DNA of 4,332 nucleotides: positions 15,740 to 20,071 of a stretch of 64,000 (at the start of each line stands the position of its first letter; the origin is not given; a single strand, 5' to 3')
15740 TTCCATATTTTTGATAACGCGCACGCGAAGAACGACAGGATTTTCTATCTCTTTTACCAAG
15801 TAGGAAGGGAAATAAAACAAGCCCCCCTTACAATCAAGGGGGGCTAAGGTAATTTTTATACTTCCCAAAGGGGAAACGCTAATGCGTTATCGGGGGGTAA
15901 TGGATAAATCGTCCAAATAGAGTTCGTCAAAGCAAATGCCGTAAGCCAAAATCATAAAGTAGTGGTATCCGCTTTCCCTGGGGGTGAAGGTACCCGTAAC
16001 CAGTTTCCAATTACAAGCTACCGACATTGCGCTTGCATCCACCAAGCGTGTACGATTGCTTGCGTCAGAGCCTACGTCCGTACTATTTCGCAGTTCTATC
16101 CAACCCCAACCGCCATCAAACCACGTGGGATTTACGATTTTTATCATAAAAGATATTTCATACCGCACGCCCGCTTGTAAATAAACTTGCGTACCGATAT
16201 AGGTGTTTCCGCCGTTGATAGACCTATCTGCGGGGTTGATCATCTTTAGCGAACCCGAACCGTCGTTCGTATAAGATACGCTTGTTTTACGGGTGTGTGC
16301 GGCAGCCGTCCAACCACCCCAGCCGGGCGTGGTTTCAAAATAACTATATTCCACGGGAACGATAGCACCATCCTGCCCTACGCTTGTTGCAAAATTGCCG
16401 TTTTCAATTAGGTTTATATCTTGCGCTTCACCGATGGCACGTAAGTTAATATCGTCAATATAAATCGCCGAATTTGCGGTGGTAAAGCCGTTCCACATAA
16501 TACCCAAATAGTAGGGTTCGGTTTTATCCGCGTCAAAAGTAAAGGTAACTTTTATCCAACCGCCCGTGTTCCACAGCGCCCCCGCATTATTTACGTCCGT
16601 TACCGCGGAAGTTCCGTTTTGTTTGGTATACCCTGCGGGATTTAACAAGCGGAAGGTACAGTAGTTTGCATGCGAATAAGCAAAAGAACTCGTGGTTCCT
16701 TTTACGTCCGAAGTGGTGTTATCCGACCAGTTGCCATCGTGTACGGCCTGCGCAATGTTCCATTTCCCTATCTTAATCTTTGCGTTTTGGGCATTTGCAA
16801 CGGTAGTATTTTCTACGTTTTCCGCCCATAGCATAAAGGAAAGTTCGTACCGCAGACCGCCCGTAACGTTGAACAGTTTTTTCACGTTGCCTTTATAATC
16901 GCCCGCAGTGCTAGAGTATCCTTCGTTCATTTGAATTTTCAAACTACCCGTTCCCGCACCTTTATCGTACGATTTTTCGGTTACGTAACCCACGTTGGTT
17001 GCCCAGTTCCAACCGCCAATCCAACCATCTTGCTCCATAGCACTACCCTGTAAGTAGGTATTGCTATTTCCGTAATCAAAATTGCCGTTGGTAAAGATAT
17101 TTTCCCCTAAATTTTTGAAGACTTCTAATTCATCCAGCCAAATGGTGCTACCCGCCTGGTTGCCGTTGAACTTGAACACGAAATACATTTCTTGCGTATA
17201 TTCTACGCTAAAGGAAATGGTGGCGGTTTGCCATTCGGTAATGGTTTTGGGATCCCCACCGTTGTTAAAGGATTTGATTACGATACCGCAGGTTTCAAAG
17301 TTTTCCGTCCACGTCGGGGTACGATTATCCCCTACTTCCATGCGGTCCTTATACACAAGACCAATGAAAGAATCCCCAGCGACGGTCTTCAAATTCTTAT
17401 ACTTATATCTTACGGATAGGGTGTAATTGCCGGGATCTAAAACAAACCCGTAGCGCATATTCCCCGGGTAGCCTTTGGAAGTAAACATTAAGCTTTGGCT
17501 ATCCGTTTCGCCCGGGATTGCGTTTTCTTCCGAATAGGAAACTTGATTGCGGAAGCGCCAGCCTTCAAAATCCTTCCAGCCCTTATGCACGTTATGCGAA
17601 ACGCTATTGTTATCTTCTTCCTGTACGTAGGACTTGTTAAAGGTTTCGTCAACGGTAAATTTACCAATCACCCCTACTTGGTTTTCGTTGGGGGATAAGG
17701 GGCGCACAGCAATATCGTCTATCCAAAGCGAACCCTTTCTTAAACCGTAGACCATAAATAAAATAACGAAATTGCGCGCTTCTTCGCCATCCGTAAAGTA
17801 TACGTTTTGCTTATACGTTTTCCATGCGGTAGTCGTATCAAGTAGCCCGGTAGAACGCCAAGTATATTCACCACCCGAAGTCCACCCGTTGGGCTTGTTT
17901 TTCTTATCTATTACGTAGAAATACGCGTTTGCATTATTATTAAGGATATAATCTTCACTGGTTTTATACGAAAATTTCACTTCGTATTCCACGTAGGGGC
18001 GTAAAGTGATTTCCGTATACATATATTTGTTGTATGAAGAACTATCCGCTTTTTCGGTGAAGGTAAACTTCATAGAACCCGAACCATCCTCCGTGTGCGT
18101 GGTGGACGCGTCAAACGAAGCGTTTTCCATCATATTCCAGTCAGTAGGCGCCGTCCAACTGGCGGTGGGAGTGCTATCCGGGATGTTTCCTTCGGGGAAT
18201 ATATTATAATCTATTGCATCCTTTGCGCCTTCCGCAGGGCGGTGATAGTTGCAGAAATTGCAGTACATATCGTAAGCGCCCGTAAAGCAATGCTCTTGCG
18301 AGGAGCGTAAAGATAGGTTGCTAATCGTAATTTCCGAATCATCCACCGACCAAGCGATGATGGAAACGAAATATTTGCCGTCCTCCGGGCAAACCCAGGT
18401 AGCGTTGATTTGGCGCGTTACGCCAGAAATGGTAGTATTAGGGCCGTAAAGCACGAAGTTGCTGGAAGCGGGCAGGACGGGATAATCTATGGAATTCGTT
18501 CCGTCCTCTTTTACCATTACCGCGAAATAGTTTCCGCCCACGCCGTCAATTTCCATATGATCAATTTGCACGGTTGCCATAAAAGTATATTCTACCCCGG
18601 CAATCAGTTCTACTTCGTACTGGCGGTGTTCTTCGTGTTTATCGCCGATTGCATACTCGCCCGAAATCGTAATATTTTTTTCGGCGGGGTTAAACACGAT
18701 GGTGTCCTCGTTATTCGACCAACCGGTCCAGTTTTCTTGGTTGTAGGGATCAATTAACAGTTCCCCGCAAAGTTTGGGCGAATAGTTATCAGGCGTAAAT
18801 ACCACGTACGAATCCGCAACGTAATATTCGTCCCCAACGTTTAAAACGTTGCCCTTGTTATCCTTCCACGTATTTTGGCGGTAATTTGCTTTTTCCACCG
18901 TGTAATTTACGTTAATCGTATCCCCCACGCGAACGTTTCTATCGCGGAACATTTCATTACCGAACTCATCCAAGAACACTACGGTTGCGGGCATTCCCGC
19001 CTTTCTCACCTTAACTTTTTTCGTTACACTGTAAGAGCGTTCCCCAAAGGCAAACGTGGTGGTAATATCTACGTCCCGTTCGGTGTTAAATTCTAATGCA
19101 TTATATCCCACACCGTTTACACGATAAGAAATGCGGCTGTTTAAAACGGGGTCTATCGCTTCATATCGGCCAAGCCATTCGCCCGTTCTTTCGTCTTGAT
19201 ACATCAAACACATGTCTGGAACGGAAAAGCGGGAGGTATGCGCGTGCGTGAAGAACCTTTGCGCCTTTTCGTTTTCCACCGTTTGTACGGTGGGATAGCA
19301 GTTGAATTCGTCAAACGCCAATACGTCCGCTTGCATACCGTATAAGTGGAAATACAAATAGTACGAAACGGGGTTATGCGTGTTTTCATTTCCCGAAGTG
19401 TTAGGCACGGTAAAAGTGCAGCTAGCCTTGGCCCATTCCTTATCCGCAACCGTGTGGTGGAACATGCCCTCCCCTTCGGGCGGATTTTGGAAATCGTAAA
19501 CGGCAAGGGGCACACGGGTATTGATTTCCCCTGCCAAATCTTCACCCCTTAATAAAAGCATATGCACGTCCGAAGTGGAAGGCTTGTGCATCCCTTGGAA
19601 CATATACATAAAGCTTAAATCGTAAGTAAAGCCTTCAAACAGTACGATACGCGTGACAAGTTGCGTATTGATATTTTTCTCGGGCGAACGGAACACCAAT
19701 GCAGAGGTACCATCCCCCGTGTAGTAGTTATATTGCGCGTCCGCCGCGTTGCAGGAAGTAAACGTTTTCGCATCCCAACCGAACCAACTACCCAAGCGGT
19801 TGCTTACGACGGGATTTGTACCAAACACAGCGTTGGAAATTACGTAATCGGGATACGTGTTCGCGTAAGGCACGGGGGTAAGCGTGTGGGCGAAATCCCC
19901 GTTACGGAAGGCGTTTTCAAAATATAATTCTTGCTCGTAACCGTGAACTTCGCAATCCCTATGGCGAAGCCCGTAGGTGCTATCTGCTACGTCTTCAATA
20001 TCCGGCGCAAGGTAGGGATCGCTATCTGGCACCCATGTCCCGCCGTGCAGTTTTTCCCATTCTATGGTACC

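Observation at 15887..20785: Giant (about 180 kDa) modular type IV pilin: a prepilin N-terminus fused to six CBM-like modules, heading the pilus locus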

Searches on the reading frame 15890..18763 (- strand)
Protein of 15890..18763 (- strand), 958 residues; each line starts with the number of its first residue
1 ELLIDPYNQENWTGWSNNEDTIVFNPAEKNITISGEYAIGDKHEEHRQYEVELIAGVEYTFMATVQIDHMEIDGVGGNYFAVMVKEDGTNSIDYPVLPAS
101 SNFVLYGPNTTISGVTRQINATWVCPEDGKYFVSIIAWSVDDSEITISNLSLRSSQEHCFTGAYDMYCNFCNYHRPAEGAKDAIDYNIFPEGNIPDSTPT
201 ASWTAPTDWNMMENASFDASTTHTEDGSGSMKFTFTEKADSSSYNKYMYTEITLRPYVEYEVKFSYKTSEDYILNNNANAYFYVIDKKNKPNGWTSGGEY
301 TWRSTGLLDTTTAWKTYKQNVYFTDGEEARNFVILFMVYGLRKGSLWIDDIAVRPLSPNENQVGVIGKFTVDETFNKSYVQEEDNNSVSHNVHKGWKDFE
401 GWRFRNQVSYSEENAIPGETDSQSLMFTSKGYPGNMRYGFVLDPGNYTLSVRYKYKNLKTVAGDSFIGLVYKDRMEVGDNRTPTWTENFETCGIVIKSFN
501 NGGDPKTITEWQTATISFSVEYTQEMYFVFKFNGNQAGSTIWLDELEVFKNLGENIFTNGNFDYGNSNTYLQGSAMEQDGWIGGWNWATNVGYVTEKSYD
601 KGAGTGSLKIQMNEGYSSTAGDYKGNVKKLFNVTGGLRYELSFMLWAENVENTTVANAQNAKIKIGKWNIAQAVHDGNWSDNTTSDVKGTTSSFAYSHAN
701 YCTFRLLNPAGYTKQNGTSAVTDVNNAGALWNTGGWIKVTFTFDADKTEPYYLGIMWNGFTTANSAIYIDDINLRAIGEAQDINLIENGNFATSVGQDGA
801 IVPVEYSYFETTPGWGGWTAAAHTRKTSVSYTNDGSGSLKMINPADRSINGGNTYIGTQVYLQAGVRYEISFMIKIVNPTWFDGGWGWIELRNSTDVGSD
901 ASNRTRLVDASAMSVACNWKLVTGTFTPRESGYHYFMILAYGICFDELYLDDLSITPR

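Call 42: predict_structure(alignment_id=A3)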
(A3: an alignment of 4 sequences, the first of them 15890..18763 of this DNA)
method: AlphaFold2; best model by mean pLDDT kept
length: 958 residues; sequences in the alignment: 4
mean_pLDDT: 43.1   pTM: 0.26
mean pLDDT of the five models: 43.1, 41.2, 39.6, 37.9, 33.8
residues with pLDDT >= 90: 0; 70-90: 59; 50-70: 276; < 50: 623
segments of 3 or more residues with pLDDT < 50: 1-29, 38-42, 52-57, 73-78, 84-110, 123-129, 153-221, 223-228, 241-243, 253-258, 287-305, 322-331, 355-426, 428-443, 460-463, 472-493, 501-503, 521-526, 532-538, 548-638, 651-735, 744-767, 769-854, 956-958
pLDDT, mean of each block of 10 residues (from residue 1): 26 32 44 52 53 48 62 49 45 28 43 55 47 56 60 37 19 20 23 27 31 40 47 61 52 49 73 61 51 37 54 68 43 57 70 41 26 31 33 28 23 35 43 40 54 59 51 36 30 52 55 59 49 50 53 34 22 20 20 19 28 29 29 42 51 38 40 25 24 26 39 34 42 47 45 44 45 40 21 21 27 23 25 30 35 47 57 69 66 64 78 72 71 65 60 51
secondary structure, 60 per line:
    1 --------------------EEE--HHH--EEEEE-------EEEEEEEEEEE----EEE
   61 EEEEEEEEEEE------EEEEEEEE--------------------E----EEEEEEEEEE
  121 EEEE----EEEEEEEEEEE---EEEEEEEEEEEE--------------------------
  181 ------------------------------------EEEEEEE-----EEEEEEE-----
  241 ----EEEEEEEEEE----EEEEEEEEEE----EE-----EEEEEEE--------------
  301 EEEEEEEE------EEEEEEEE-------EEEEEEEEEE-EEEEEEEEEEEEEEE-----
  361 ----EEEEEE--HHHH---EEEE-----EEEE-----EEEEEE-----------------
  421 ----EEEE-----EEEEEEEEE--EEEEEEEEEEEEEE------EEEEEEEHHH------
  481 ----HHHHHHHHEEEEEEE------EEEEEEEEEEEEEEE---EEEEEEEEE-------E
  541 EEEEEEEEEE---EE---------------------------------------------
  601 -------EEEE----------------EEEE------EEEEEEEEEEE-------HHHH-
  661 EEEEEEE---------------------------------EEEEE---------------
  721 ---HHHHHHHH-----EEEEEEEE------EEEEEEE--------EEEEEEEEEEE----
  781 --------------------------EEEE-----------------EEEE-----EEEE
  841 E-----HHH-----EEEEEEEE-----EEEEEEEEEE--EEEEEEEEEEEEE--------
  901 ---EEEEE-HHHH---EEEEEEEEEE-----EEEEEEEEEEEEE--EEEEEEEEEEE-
elements in order (helices of 4 or more, strands of 3 or more residues): E21-23 E31-35 E43-53 E58-71 E78-85 E111-124 E129-139 E143-154 E217-223 E229-235 E245-254 E259-268 E280-286 E301-308 E315-322 E330-339 E341-355 E365-370 H373-376 E380-383 E389-392 E398-403 E425-428 E434-442 E445-458 E465-471 H485-492 E493-499 E506-520 E524-532 E540-550 E608-611 E628-631 E638-648 H656-659 E661-667 E701-705 H724-731 E737-744 E751-757 E766-776 E807-810 E828-831 E837-841 E855-862 E868-877 E880-892 E904-908 H910-913 E917-926 E932-944 E947-957

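Call 64: fold_search(model_id=the predicted structure, library=pdb)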
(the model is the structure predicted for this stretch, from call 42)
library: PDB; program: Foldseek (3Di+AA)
matches with E <= 10: 1626; with E <= 0.001: 61
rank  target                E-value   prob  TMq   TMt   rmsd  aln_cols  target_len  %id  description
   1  6a48                  5.4e-13  1.00  0.11  0.15  25.3       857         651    9  Crystal structure of reelin N-terminal region (released 2019-06-19)
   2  5b4x_A                4.6e-11  1.00  0.10  0.13  28.7       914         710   11  Crystal structure of the ApoER2 ectodomain in complex with the Reelin R56 fragment (released 2017-04-26)
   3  2e26_A                4.0e-10  1.00  0.14  0.18  37.9       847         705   10  Crystal structure of two repeat fragment of reelin (released 2007-05-22)
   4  3a7q_A                5.0e-10  1.00  0.10  0.13  28.2       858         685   11  Structural basis for specific recognition of reelin by its receptors (released 2010-03-23)
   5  8w7n                  1.0e-09  1.00  0.11  0.10  40.2       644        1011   10  Crystal structure of the in-cell Cry1Aa purified from Bacillus thuringiensis (released 2024-03-06)
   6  9h9a                  1.6e-09  1.00  0.10  0.08  34.9      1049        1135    9  native structure of the full-length pesticidal protein Cry8Ba2, from crystals formed in vivo (form 1) (released 2025-12-03)
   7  9qxq                  2.9e-09  1.00  0.10  0.10  38.5       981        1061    7  native structure of full-length pesticidal protein Cry1Ca18 at pH9, from crystals formed in vivo (released 2026-02-11)
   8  9h99                  3.6e-09  1.00  0.10  0.10  35.8       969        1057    8  Native structure of the full-length pesticidal protein Cry1Ca18 at pH7, from crystals formed in vivo (released 2025-11-12)
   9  4xup_A                2.0e-08  1.00  0.12  0.29  20.0       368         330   11  Structure of the N-terminal CBM22-1-CBM22-2 tandem domain from Paenibacillus barcinonensis Xyn10C (released 2015-06-03)
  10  4xup_D                2.1e-08  1.00  0.12  0.31  21.5       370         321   10  Structure of the N-terminal CBM22-1-CBM22-2 tandem domain from Paenibacillus barcinonensis Xyn10C (released 2015-06-03)
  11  4xup_B                5.7e-08  1.00  0.12  0.31  16.7       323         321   10  Structure of the N-terminal CBM22-1-CBM22-2 tandem domain from Paenibacillus barcinonensis Xyn10C (released 2015-06-03)
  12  4xup_F                6.0e-08  1.00  0.12  0.29  14.2       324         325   10  Structure of the N-terminal CBM22-1-CBM22-2 tandem domain from Paenibacillus barcinonensis Xyn10C (released 2015-06-03)
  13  5x7o_A                6.9e-08  1.00  0.10  0.08  30.6       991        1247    9  Crystal structure of Paenibacillus sp. 598K alpha-1,6-glucosyltransferase (released 2017-07-26)
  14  8zi4_A                1.5e-07  1.00  0.11  0.16  38.4       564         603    9  Cryo-EM structure of wtEP-trypsinogen (released 2025-05-21)
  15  7kwb_B                2.3e-07  1.00  0.12  0.25  26.4       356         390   10  Surface glycan-binding protein B from Bacteroides thetaiotaomicron (released 2021-02-17)
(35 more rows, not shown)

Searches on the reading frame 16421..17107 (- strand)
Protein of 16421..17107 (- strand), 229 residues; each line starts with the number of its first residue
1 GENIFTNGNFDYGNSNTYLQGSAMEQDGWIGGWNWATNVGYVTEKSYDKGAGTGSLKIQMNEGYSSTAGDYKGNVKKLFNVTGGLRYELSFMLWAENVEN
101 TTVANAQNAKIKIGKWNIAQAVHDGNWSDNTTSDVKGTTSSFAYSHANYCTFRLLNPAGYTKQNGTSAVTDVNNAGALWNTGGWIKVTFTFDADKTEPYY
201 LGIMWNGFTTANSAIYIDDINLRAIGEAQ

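Call 97: search_protein_families(library=pfam, proteins=[window:16421-17107:-], max_evalue=1)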
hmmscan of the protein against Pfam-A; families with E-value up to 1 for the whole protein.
window:16421-17107:- (229 aa): 2 families
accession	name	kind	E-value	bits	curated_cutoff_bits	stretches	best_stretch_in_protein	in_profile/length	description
PF04862.18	DUF642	-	4.4e-05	23.7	27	1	4-107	2-99/157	Protein of unknown function (DUF642)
PF00898.22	Orbi_VP2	-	0.064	11.5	23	1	100-168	502-572/946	Orbivirus outer capsid protein VP2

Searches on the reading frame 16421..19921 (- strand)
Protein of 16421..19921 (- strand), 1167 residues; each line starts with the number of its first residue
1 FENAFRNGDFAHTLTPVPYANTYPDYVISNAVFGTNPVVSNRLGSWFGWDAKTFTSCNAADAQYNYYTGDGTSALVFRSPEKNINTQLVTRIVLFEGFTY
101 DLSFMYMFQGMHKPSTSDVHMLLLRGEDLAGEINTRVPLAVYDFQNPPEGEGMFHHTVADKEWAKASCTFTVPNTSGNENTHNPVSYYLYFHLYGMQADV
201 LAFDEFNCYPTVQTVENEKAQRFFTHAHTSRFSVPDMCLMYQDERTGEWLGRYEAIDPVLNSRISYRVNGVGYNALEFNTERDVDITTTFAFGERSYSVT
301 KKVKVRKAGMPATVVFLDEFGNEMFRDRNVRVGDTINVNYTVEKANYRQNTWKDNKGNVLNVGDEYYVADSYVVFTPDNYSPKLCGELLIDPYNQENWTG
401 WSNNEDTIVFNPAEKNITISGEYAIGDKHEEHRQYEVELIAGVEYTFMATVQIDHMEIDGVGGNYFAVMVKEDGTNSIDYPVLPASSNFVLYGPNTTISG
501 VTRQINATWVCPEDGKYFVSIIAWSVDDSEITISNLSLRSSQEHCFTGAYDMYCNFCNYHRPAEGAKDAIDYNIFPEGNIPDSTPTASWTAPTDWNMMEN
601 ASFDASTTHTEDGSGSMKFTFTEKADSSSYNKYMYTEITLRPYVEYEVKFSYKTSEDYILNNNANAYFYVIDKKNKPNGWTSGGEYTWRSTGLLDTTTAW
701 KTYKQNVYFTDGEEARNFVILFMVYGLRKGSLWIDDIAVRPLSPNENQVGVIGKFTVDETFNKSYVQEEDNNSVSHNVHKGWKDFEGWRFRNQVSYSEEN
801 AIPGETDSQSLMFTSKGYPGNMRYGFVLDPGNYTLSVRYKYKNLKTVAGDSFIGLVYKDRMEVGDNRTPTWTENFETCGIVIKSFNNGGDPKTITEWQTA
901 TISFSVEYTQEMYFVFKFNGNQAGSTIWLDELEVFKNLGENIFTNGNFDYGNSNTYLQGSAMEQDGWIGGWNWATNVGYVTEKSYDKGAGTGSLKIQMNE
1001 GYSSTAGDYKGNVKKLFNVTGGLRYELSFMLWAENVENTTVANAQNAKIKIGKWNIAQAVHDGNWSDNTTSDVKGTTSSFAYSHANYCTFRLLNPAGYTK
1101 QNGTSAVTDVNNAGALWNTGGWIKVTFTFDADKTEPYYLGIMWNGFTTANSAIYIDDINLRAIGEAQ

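Call 39: search_protein_representatives(protein=window:16421-19921:-)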
Query: 1167 residues. Proteins with E-value up to 0.001 (for the whole library): 3; up to 1e-10: 3; up to 1e-30: 2. The best 3 are listed.
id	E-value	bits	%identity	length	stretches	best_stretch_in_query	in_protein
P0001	0.0e+00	2752.0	92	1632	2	1-1167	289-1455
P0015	1.2e-40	155.8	31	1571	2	1-541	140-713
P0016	7.7e-22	93.6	27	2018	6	40-548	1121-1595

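Call 41: search_protein_families(library=pfam, proteins=[P0015, P0016], max_evalue=0.01)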
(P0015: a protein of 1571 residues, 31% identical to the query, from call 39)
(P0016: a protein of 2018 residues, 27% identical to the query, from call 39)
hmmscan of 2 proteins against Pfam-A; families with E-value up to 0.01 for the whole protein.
P0015 (1571 aa): 0 families

P0016 (2018 aa): 2 families
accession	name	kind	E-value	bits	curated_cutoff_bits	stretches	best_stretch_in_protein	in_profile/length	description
PF09479.16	Flg_new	-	3.8e-11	43.4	27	1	1016-1081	1-65/65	Listeria-Bacteroides repeat domain (List_Bact_rpt)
PF05345.18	He_PIG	-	0.0086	16.9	24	1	228-269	55-96/96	Putative Ig domain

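Call 90: find_encoding_contigs(protein=P0016, flank=10000, max_places=2)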
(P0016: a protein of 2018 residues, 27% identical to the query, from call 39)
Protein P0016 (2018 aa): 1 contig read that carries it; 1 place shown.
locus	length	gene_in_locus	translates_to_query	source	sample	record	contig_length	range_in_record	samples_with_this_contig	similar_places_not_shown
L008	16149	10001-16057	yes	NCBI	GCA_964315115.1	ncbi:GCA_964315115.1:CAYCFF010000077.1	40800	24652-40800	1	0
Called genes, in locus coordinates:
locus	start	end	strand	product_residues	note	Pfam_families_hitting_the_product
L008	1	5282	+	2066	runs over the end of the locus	PF04886:PT (faint), PF18887:MBG_3 (faint), PF03629:SASA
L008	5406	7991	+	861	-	PF04886:PT (faint), PF18887:MBG_3, PF03629:SASA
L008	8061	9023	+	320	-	PF00702:Hydrolase, PF13419:HAD_2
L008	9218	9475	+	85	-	-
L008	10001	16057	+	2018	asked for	PF09479:Flg_new (faint)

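Call 91: find_encoding_contigs(protein=P0015, flank=10000, max_places=2)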
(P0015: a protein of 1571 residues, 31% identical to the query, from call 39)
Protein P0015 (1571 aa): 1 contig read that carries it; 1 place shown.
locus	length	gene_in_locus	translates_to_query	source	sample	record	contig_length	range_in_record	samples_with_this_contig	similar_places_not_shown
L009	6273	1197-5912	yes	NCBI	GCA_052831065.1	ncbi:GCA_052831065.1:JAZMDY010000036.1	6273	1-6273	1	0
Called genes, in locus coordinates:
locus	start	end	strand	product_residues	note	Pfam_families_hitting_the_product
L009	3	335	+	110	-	?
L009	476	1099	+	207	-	-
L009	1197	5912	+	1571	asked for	-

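Call 93: search_protein_families(library=ncbifam, proteins=[L009:476-1099:+], max_evalue=10)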
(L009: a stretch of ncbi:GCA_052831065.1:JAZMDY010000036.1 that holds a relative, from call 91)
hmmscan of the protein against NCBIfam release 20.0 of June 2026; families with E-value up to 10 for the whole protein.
L009:476-1099:+ (207 aa): 1 family
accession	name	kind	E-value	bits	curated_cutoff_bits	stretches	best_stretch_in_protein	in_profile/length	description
NF004570.0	PRK05907.1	equivalog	0.13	11.4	480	1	35-79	13-56/316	hypothetical protein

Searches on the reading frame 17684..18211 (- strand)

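Call 97: search_protein_families(library=pfam, proteins=[window:17684-18211:-], max_evalue=1)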
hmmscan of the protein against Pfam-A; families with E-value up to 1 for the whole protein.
window:17684-18211:- (176 aa): 1 family
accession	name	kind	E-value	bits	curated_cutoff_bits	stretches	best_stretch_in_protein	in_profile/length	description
PF13952.11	DUF4216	-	0.016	16.2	30.6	1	77-110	38-70/73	Domain of unknown function (DUF4216)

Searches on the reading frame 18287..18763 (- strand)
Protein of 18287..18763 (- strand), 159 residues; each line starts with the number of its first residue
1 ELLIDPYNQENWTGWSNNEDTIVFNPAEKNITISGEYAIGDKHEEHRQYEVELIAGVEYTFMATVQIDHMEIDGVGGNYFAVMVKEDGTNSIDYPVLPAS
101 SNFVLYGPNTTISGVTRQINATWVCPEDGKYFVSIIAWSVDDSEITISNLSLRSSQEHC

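Call 87: search_solved_structures(query=A6, max_evalue=10)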
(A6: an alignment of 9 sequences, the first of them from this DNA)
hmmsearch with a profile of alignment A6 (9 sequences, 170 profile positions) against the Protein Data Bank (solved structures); distinct sequences matched with E-value up to 10: 27.
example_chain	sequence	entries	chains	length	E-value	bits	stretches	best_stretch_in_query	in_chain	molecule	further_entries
9ogt_B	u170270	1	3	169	0.069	16.3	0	114-158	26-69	Envelope glycoprotein gp160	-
2aan_A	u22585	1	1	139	0.095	15.8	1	49-143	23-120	auracyanin A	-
8xmz_A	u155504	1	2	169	0.1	15.7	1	13-109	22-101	T9SS C-terminal target domain-containing protein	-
2xwx_A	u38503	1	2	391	0.12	15.5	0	127-161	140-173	GLCNAC-BINDING PROTEIN A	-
7p0e_A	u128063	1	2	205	0.15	15.1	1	87-148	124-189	Isoform 2 of Filamin-C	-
2eed_A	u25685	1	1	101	0.17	15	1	101-147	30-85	Filamin-B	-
4mgq_A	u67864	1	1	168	0.22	14.6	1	49-108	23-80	Glycosyl hydrolase family 10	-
7pb6_A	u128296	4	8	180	0.38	13.9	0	127-161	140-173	GlcNAc-binding protein A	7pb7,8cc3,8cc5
1trj_A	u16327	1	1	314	0.41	13.8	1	14-82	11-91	Guanine nucleotide-binding protein beta subunit-like protein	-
3frx_A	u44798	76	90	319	0.42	13.7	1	14-82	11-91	Guanine nucleotide-binding protein subunit beta-like protein | 40S ribosomal protein RACK1 (RACK1) | Guanine nucleotide-binding protein subunit beta-like protei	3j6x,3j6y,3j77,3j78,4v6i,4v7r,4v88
7ouu_A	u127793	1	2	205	0.45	13.6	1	88-148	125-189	Isoform 2 of Filamin-C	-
7ouv_A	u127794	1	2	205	0.46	13.6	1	88-148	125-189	Isoform 2 of Filamin-C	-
3rfh_A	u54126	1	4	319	0.49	13.5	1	19-82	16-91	Guanine nucleotide-binding protein subunit beta-like protein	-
3rfg_A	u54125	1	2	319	0.49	13.5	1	19-82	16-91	Guanine nucleotide-binding protein subunit beta-like protein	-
8pa0_A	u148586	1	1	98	0.5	13.5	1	97-147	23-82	Filamin-C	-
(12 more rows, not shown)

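Call 97: search_protein_families(library=pfam, proteins=[window:18287-18763:-], max_evalue=1)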
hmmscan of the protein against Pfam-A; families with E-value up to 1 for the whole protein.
window:18287-18763:- (159 aa): 0 families
